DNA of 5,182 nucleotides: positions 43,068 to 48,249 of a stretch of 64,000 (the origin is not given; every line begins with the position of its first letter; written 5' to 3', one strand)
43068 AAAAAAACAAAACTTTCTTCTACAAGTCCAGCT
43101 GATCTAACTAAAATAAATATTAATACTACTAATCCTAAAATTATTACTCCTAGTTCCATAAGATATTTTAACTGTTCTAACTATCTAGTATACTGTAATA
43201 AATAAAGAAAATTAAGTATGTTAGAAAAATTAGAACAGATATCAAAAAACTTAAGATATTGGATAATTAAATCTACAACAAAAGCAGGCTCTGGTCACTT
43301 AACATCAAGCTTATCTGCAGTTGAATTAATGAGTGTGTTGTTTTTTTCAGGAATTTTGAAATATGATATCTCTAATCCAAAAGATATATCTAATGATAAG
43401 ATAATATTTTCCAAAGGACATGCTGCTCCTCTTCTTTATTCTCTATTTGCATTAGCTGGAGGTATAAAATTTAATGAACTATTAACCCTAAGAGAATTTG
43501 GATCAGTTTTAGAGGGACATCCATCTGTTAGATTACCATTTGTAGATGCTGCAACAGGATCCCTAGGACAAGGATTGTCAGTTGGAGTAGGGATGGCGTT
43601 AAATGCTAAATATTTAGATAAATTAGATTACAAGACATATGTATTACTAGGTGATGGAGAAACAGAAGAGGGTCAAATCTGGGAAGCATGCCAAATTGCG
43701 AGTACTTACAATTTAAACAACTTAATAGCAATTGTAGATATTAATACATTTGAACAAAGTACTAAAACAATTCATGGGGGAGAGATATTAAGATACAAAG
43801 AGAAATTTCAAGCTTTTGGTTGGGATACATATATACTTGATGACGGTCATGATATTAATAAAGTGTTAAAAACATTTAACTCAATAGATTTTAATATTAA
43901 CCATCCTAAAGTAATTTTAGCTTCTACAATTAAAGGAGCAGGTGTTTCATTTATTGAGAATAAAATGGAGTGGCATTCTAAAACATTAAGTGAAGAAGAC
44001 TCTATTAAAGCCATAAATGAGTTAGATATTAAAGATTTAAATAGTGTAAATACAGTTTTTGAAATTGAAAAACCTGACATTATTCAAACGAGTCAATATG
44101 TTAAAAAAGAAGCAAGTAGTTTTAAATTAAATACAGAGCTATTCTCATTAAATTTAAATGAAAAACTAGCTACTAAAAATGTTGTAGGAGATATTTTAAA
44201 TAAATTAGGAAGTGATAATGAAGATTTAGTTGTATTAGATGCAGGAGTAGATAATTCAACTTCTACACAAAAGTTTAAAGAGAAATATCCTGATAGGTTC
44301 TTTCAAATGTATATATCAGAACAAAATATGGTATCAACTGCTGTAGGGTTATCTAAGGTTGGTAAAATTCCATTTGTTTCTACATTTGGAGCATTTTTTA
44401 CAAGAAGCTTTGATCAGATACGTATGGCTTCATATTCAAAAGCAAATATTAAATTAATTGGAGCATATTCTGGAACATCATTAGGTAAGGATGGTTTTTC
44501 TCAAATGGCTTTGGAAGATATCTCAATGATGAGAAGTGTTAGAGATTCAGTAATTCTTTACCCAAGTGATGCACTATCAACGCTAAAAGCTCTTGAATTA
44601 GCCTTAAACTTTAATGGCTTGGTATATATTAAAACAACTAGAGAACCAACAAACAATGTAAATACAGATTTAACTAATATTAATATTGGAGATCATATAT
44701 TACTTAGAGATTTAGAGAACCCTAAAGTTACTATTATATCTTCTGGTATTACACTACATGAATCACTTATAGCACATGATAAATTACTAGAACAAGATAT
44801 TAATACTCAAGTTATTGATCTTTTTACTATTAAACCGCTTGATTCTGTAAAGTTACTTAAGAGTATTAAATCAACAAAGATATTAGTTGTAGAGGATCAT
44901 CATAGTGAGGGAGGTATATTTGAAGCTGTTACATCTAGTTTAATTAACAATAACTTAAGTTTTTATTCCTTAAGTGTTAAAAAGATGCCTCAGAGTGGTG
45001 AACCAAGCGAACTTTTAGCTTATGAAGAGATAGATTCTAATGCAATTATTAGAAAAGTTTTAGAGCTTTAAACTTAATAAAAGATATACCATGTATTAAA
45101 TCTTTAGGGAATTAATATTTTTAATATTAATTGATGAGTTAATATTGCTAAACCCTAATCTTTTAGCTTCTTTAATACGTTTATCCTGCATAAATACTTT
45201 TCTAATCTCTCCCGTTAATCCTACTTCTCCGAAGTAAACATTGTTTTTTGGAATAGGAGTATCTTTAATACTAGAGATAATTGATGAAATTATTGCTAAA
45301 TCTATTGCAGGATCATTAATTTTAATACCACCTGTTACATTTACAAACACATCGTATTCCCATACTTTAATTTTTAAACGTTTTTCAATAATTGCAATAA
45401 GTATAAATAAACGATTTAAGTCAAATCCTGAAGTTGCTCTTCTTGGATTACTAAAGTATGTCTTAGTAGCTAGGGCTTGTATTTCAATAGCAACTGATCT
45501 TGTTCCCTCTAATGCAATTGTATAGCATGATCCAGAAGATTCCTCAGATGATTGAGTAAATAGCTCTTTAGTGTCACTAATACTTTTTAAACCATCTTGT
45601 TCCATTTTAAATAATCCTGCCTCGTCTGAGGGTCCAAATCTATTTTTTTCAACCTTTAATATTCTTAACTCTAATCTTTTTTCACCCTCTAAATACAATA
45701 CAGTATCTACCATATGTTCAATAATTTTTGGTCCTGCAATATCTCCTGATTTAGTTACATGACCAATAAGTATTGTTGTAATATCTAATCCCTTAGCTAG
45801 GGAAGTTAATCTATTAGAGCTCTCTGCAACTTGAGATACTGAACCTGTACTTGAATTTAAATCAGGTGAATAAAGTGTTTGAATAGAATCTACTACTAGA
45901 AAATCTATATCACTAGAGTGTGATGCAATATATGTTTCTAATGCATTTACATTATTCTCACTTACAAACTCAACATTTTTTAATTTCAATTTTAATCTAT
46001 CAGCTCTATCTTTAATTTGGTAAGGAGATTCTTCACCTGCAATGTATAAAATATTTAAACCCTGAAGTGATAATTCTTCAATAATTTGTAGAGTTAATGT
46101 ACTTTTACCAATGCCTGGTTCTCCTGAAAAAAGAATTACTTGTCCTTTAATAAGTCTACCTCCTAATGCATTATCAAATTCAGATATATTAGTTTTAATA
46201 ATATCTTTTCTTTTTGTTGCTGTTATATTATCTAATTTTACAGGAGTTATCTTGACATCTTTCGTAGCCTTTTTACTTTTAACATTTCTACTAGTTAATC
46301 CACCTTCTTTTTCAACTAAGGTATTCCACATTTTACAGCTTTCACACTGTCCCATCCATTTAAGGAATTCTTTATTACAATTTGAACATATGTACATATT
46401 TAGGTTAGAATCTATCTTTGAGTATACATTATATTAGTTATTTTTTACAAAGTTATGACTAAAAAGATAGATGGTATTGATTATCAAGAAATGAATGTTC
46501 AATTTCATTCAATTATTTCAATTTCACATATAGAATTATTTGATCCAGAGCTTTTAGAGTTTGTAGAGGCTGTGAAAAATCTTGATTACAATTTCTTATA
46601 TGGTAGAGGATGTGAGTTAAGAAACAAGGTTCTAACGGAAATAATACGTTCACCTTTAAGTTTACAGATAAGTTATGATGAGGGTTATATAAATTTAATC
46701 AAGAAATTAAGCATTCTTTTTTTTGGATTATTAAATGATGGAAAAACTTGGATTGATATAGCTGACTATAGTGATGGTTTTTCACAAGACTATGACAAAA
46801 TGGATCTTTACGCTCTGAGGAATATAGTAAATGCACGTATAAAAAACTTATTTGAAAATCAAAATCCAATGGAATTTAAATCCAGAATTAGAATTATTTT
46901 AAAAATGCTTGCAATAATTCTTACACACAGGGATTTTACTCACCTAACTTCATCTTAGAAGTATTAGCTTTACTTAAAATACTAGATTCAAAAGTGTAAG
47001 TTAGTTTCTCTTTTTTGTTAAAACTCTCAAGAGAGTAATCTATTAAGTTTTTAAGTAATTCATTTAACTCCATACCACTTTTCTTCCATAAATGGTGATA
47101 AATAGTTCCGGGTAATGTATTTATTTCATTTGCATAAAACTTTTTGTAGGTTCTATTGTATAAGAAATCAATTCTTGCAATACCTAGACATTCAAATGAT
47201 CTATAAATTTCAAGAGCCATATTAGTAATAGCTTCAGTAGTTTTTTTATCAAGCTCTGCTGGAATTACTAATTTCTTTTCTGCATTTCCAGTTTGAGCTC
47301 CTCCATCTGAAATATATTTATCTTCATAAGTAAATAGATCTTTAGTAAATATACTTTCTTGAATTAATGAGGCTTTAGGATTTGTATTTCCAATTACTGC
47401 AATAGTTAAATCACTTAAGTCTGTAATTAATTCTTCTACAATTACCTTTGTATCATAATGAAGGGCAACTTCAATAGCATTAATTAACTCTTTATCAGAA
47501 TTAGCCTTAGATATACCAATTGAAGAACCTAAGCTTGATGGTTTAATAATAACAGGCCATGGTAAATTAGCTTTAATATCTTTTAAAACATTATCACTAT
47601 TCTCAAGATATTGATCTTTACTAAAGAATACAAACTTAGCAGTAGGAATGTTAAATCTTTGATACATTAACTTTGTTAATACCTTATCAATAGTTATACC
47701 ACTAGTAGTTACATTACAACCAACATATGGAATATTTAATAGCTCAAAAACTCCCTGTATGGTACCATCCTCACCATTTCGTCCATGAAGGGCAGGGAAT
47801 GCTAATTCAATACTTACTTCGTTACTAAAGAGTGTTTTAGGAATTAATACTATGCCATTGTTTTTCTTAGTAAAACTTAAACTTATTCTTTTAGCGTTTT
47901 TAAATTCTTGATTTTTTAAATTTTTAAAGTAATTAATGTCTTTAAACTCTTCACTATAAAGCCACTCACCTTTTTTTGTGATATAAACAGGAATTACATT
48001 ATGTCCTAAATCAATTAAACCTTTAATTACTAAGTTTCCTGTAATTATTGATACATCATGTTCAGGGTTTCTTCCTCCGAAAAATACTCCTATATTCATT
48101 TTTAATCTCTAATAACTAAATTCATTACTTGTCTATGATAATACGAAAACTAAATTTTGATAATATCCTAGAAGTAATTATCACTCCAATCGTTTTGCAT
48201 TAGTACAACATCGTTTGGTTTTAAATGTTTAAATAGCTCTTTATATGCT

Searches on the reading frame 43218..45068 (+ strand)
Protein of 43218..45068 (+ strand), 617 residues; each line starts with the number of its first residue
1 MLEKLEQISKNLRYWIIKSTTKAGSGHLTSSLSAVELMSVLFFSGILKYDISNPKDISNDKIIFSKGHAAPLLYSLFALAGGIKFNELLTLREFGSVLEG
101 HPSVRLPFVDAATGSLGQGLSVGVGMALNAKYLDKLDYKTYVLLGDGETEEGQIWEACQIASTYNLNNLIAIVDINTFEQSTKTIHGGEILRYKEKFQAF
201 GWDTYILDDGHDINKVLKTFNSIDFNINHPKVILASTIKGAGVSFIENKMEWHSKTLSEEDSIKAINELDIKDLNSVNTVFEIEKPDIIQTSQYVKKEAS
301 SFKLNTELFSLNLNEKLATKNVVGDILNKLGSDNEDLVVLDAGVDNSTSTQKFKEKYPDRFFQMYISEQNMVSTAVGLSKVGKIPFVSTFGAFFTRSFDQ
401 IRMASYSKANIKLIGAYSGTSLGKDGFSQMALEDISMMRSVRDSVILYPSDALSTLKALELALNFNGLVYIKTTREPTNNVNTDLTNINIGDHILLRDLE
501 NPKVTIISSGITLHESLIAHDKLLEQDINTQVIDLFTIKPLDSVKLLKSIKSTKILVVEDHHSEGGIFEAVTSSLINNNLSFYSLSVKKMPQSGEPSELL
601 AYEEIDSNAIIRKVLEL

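Call 79: search_protein_families(library=pfam, proteins=[window:43218-45068:+], max_evalue=0.001)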
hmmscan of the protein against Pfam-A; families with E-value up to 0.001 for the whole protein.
window:43218-45068:+ (617 aa): 6 families
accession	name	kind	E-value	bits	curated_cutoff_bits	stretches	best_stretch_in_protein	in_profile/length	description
PF00456.26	Transketolase_N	-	1.3e-40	139.9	22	1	8-269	5-275/334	Transketolase, thiamine diphosphate binding domain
PF02779.29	Transket_pyr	-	6.2e-33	114.3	27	1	316-476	2-170/174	Transketolase, pyrimidine binding domain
PF02780.25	Transketolase_C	-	6.4e-18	65.3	25.9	1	498-610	6-124/124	Transketolase, C-terminal domain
PF13292.11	DXP_synthase_N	-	9.7e-12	45.2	21.2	1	3-178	16-173/274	1-deoxy-D-xylulose-5-phosphate synthase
PF00676.26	E1_dh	-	1.6e-06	27.7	22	1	113-216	100-200/300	Dehydrogenase E1 component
PF09364.15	XFP_N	-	8.7e-05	21.9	23.7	1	112-220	138-244/364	XFP N-terminal domain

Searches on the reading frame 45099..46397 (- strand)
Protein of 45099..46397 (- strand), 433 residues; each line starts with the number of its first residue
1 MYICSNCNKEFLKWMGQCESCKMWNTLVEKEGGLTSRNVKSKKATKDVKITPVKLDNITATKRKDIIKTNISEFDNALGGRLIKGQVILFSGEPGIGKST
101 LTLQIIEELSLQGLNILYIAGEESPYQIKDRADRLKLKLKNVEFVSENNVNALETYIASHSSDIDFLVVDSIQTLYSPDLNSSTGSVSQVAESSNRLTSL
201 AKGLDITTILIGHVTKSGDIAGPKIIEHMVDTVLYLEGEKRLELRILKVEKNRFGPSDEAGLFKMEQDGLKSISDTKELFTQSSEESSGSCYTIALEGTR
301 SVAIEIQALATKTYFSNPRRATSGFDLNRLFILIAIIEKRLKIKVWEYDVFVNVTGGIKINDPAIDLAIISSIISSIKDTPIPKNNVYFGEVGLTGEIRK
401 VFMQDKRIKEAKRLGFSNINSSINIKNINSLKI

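Call 79: search_protein_families(library=pfam, proteins=[window:45099-46397:-], max_evalue=0.001)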
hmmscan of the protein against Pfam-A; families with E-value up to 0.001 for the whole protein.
window:45099-46397:- (433 aa): 11 families
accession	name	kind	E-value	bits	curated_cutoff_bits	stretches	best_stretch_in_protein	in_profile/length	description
PF06745.19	ATPase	-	2.9e-18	66.5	26.6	2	67-143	1-78/231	KaiC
PF13481.12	AAA_25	-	3.5e-14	53.3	27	1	67-219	15-195/195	AAA domain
PF18073.7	Zn_ribbon_LapB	-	9e-10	38.5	25.7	1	2-29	1-28/28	Rubredoxin metal binding domain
PF03796.21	DnaB_C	-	6.5e-09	36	27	0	67-132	2-67/255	DnaB-like helicase C terminal domain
PF13479.12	AAA_24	-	6.9e-06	26.5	27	1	85-177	2-78/195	AAA domain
PF13401.12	AAA_22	-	1.9e-05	25.4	27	1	86-213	6-123/130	AAA domain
PF00154.27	RecA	-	3.8e-05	23.7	27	1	62-176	28-143/262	recA bacterial DNA recombination protein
PF20720.3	nSTAND3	-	4.2e-05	23.7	27.2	1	82-128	14-57/155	Novel STAND NTPase 3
PF13541.12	ChlI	-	9.6e-05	22.7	27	1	342-418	37-114/121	Subunit ChlI of Mg-chelatase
PF03266.21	NTPase_1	-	0.00069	19.9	23.9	0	88-118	2-32/168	NTPase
PF07088.17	GvpD_P-loop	-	0.00072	19.9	24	0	84-121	9-45/189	GvpD gas vesicle protein, P-loop domain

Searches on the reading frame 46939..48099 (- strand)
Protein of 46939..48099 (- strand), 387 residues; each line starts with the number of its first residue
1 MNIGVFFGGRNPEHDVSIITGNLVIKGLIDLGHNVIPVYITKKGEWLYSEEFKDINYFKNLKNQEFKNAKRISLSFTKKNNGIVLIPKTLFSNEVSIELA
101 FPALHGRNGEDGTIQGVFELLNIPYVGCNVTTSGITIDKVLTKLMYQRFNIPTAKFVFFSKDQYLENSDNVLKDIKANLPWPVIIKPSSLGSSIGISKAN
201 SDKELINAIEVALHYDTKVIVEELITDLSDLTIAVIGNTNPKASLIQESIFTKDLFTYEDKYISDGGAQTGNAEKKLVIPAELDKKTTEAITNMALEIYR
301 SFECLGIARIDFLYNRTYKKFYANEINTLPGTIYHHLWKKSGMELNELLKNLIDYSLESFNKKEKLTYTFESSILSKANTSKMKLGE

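Call 79: search_protein_families(library=pfam, proteins=[window:46939-48099:-], max_evalue=0.001)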
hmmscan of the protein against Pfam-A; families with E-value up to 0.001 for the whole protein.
window:46939-48099:- (387 aa): 4 families
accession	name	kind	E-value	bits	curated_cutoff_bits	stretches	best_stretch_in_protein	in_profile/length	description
PF07478.18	Dala_Dala_lig_C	-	3.7e-51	174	24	1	146-354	2-204/204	D-ala D-ala ligase C-terminus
PF01820.27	Dala_Dala_lig_N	-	3.6e-31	108.6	34.6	1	2-128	1-121/121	D-ala D-ala ligase N-terminus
PF02222.28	ATP-grasp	-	4.1e-07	30.3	27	1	145-326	2-159/179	ATP-grasp domain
PF02786.22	CPSase_L_D2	-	4.9e-07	29.9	19.8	1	138-328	1-178/211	Carbamoyl-phosphate synthase L chain, ATP binding domain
